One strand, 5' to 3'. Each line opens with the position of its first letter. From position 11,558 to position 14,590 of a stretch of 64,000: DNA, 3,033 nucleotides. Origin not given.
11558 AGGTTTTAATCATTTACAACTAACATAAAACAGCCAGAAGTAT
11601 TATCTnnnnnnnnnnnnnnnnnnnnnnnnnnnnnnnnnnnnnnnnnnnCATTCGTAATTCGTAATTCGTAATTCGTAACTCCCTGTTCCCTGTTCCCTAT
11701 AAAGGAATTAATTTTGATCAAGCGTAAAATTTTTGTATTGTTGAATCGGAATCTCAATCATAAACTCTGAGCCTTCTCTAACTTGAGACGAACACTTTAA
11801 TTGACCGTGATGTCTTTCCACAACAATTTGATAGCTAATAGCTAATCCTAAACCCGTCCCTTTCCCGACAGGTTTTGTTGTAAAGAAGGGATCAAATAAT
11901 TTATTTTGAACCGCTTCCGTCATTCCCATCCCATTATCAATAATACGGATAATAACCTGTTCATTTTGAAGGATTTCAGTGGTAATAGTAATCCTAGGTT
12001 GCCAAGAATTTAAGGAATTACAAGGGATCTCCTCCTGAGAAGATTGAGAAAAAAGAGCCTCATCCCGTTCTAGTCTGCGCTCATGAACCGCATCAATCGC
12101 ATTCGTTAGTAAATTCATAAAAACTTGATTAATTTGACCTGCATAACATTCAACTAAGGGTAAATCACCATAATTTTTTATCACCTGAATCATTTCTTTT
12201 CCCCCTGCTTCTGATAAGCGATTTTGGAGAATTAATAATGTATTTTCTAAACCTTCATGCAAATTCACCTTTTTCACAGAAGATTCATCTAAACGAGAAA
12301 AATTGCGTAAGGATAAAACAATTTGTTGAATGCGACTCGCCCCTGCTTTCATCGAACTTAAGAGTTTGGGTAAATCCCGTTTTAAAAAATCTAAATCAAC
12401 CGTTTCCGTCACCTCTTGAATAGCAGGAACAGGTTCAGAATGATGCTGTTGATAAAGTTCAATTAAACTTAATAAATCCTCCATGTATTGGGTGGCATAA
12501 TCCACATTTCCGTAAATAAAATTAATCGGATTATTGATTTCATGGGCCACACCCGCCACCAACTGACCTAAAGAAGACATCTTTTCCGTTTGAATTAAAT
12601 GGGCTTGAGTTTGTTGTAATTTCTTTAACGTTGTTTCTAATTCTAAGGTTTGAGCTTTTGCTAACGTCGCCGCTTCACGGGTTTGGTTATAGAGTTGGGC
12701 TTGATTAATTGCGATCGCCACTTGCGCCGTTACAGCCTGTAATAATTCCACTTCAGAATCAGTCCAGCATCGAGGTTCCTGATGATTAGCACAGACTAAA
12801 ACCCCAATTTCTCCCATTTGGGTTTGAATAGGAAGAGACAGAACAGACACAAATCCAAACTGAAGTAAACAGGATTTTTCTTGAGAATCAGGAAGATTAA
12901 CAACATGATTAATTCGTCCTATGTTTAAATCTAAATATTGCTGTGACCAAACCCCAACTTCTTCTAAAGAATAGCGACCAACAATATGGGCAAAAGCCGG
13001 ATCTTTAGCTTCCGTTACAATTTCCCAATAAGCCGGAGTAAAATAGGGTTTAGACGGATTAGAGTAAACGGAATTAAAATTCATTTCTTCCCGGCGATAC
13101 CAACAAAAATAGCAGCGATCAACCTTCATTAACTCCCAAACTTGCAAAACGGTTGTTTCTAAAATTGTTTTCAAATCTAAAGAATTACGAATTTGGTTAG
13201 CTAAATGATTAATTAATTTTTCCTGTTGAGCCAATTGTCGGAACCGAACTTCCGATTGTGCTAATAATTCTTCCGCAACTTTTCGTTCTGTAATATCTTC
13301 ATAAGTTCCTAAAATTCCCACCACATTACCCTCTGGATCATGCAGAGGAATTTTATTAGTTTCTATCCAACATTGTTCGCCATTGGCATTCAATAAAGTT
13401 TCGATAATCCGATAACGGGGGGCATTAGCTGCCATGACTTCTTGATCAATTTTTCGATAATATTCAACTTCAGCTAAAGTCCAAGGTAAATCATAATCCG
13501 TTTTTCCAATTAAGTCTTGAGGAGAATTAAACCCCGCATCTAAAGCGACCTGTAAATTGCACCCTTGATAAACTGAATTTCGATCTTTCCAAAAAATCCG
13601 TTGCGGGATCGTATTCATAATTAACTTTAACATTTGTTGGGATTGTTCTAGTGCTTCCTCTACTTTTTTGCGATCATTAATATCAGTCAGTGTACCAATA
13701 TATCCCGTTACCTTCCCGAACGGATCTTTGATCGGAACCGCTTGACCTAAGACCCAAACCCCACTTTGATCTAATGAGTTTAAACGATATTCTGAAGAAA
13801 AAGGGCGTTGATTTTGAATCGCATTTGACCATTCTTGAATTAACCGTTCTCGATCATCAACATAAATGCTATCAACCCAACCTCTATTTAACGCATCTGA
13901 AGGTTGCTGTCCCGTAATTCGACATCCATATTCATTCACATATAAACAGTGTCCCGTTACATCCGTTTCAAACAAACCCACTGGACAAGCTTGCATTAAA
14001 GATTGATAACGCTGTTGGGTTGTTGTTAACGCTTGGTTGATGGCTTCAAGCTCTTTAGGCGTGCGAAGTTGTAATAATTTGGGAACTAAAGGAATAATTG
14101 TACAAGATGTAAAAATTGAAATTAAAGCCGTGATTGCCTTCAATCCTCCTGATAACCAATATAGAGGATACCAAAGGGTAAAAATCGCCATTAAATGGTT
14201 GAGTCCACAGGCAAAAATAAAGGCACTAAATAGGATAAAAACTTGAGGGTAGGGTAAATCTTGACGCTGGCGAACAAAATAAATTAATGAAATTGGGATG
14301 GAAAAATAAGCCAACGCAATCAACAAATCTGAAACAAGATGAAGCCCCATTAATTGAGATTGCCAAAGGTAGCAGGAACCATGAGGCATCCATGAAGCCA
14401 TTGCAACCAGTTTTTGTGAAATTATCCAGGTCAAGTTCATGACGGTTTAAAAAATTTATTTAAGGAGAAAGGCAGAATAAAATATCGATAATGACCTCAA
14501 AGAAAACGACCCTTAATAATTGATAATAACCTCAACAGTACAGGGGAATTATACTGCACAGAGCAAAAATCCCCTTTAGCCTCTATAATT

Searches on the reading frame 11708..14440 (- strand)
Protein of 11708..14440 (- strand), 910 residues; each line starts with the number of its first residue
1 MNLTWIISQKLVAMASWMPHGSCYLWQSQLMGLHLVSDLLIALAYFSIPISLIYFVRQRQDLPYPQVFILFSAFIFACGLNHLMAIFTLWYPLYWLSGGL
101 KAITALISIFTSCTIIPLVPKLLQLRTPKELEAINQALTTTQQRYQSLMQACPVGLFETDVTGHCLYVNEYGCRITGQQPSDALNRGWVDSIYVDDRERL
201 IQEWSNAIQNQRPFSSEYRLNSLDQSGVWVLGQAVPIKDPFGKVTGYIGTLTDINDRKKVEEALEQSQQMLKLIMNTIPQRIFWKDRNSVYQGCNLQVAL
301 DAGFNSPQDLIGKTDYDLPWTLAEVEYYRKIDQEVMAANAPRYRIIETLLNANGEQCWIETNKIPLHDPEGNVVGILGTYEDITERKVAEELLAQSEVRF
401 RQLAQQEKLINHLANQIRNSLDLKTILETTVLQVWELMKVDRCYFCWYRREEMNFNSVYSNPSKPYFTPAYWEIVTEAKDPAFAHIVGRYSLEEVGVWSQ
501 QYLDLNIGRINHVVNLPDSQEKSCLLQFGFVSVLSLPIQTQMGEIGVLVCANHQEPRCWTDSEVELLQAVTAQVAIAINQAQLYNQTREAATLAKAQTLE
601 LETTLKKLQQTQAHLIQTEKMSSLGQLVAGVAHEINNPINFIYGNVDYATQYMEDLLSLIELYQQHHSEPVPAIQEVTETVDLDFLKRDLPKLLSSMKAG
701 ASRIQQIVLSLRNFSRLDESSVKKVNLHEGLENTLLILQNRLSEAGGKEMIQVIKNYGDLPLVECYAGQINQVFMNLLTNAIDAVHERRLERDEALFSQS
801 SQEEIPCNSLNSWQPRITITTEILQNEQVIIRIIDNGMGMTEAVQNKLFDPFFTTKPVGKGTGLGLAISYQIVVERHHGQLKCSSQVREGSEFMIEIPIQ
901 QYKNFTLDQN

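Call 3: search_protein_families(library=pfam, proteins=[window:11708-14440:-], max_evalue=1)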
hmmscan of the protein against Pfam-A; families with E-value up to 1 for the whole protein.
window:11708-14440:- (910 aa): 15 families
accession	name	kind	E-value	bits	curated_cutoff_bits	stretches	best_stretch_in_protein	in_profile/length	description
PF25487.1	ETR1_N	-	2e-39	134.2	27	1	30-125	2-97/97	Ethylene receptor 1-like, N-terminal domain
PF08448.16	PAS_4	-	2e-30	105.7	23.1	2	277-387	3-109/110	PAS fold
PF02518.31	HATPase_c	-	8.9e-21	74.8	26.4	1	769-900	5-110/111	Histidine kinase-, DNA gyrase B-, and HSP90-like ATPase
PF00989.32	PAS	-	1.2e-20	74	22.6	2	144-254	2-113/113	PAS fold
PF08447.18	PAS_3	-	4.6e-20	72.1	25.6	2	166-250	2-88/89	PAS fold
PF13426.13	PAS_9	-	6.1e-18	65.4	27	2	153-255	1-102/103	PAS domain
PF01590.32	GAF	-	3e-15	57.4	22.4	1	422-578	1-133/133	GAF domain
PF00512.31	HisKA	-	5.8e-10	39.5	26.9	2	624-649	2-27/66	His Kinase A (phospho-acceptor) domain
PF13492.12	GAF_3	-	1.7e-08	35.4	27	1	422-579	1-128/129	GAF domain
PF13185.12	GAF_2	-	2e-08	35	28.6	1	421-578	2-135/136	GAF domain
PF13188.13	PAS_8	-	0.0001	22.5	21.8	1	143-183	1-43/65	PAS domain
PF14501.12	HATPase_c_5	-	0.022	15.1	22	1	815-886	28-91/102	GHKL domain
PF13596.12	PAS_10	-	0.028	15.5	22.1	0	198-254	52-105/106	PAS domain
PF12860.13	PAS_7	-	0.15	12.7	27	0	374-391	98-115/115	PAS fold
PF03472.21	Autoind_bind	-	0.2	11.6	23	0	525-570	94-141/149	Autoinducer binding domain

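Call 4: search_protein_families(library=ncbifam, proteins=[window:11708-14440:-], max_evalue=0.1)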
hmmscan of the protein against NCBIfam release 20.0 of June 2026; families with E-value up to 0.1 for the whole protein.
window:11708-14440:- (910 aa): 78 families (the best 25 are shown)
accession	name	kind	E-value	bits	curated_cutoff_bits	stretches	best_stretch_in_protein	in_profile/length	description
NF038348.1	T2SS_HK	subfamily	1.5e-64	218.5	450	2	600-788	303-490/574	histidine kinase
NF008468.0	PRK11360.1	equivalog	4.8e-53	180.5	646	5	815-903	526-612/616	two-component system sensor histidine kinase AtoS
NF052574.1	HisKinEspCMyxo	equivalog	2.7e-44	151.5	1200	2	607-901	400-639/785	serine histidine kinase EspC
NF052573.1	HisKinEspAMyxo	equivalog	8.5e-42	143.1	1400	3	606-899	366-611/755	serine histidine kinase EspA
NF047874.1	MASE3_PAS_HK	subfamily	2.9e-35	122.2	560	4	818-904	542-630/655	MASE3 domain-containing sensor histidine kinase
NF046026.1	HisKinCckACaul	equivalog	3.9e-33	114.5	1000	2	694-903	341-536/678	cell cycle histidine kinase CckA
NF046020.1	HisKinCckABruc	equivalog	3.2e-32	111.3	1000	2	696-899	521-707/868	cell cycle histidine kinase CckA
NF010076.0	PRK13557.1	subfamily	3.3e-32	111.6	631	2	610-902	149-397/540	histidine kinase famiy protein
NF053781.1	cdiGMPphdstlr2612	equivalog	4.5e-31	107.4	1600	3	135-288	579-734/1268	Tlr1612 family c-di-GMP phosphodiesterase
NF041777.1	sens_FixL_Rhizob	equivalog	8.8e-31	107.1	850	3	812-901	397-483/485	sensor protein FixL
NF010411.0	PRK13837.1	equivalog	5.4e-29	100.8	647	2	699-904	494-680/828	two-component system VirA-like sensor kinase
TIGR00229.1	sensory_box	domain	1.6e-28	99.3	22.9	2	142-264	4-126/126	PAS domain S-box protein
NF047466.1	hybrid_RR_LvrB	exception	3.5e-28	98.8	500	2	672-899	168-376/377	hybrid histidine kinase/response regulator LvrB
NF008302.0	PRK11091.1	equivalog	3.6e-27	94.9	838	3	253-396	139-279/779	aerobic respiration two-component sensor histidine kinase ArcB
NF046044.1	PnpS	equivalog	7.2e-27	94.4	400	3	816-898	306-390/390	two-component system histidine kinase PnpS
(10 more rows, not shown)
